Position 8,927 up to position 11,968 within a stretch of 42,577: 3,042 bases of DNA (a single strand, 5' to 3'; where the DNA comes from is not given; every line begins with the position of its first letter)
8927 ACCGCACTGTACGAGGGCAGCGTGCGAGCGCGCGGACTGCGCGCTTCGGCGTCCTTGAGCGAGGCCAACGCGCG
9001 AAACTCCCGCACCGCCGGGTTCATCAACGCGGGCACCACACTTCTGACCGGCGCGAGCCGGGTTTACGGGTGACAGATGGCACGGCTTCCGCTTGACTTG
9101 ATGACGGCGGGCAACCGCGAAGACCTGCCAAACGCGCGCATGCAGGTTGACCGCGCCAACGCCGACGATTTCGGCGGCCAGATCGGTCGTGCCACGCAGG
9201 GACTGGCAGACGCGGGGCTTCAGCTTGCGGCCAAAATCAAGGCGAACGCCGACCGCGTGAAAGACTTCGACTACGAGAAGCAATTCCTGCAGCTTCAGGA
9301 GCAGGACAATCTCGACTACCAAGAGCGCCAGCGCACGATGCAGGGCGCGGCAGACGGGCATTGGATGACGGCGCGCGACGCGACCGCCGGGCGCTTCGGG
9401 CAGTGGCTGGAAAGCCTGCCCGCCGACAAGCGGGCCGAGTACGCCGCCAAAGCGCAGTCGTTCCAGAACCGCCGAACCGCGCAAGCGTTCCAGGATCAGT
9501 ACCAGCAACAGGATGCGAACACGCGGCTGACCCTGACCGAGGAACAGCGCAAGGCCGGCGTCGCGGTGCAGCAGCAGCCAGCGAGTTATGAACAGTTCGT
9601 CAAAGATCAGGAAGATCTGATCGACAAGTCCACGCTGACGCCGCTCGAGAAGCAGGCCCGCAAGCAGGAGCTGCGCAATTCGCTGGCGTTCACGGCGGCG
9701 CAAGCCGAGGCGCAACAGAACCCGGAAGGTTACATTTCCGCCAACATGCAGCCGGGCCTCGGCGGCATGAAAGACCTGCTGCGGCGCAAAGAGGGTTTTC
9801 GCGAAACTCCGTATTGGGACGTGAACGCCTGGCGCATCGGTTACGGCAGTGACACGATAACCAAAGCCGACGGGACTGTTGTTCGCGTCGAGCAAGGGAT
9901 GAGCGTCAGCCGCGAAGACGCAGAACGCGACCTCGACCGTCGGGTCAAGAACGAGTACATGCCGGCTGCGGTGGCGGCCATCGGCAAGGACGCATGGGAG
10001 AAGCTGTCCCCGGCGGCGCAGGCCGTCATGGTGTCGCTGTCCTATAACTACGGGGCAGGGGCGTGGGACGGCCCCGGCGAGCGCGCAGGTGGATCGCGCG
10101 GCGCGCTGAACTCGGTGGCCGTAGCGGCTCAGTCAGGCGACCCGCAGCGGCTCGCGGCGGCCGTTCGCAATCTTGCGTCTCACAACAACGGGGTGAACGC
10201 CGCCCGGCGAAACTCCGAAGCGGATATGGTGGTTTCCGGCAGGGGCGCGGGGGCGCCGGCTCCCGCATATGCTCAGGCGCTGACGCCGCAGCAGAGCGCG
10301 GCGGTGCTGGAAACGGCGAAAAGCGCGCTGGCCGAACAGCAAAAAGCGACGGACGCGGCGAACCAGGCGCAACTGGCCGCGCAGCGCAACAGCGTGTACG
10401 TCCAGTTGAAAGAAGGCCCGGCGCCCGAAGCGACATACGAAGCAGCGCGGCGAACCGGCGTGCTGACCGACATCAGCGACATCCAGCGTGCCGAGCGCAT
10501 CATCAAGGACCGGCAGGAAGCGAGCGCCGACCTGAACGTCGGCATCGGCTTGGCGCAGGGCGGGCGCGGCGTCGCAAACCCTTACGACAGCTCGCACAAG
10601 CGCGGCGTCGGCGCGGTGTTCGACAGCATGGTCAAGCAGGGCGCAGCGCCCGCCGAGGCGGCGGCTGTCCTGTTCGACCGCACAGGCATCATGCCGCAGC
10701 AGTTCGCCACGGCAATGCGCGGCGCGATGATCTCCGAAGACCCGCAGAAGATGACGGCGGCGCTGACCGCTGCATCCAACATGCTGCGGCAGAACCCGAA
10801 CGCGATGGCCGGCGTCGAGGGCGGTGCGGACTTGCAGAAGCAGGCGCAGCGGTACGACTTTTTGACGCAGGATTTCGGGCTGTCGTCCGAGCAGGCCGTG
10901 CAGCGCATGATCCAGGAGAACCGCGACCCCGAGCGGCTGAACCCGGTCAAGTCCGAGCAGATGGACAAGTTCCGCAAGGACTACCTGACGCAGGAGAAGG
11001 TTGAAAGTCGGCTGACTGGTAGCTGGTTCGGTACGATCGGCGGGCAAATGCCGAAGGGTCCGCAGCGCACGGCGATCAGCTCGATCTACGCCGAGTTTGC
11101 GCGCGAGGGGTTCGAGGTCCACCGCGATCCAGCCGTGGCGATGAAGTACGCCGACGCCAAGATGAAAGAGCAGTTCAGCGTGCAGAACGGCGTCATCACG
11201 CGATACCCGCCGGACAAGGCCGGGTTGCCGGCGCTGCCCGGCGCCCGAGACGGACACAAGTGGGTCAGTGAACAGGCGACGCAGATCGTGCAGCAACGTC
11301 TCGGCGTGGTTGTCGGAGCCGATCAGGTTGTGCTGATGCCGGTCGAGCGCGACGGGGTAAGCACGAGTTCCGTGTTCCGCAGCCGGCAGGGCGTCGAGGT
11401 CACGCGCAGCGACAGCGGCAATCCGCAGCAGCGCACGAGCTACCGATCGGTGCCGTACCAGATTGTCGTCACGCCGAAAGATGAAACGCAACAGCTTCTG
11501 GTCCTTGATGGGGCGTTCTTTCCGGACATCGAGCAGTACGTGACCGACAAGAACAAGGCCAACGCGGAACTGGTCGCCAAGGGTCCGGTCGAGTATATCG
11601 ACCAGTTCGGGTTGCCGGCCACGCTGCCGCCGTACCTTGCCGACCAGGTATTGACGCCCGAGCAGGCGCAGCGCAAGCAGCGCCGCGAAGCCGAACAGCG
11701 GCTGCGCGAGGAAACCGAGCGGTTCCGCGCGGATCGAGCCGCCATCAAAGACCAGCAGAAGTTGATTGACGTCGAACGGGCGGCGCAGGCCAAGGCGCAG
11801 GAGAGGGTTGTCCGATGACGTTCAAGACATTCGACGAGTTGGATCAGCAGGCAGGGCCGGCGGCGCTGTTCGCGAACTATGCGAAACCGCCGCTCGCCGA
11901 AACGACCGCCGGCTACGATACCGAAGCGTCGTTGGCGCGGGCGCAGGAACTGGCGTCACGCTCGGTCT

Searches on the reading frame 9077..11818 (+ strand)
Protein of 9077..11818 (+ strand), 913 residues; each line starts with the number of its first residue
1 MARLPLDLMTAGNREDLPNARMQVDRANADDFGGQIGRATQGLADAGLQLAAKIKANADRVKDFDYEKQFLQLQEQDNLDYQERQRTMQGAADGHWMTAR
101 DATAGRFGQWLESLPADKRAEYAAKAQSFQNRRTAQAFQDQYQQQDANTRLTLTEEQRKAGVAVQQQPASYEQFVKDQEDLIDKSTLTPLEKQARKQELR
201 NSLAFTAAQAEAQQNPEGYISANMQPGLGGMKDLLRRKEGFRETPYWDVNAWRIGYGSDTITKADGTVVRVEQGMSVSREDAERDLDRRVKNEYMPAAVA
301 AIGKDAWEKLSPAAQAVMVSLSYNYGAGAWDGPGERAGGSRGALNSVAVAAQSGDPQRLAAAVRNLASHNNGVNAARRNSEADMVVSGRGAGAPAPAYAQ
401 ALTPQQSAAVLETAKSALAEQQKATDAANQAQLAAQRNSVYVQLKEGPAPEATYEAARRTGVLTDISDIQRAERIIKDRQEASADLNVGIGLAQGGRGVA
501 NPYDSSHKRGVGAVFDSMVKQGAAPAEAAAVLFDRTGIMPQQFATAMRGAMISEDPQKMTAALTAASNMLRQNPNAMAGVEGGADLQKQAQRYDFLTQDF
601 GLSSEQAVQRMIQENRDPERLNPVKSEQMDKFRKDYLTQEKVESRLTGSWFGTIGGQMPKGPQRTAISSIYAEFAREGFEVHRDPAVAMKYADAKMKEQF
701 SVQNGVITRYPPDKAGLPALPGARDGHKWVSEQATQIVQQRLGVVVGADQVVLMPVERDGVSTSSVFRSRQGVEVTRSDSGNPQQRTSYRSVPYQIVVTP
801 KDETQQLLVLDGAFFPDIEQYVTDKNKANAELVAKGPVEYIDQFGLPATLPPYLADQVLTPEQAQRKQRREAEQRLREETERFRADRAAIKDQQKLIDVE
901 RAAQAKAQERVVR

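Call 40: search_protein_families(library=phrogs, proteins=[window:9077-11818:+], max_evalue=0.001)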
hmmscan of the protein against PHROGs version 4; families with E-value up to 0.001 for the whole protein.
window:9077-11818:+ (913 aa): 1 family
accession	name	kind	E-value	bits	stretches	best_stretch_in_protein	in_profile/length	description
phrog_7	-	lysis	1.4e-16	60.8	1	145-453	512-779/873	endolysin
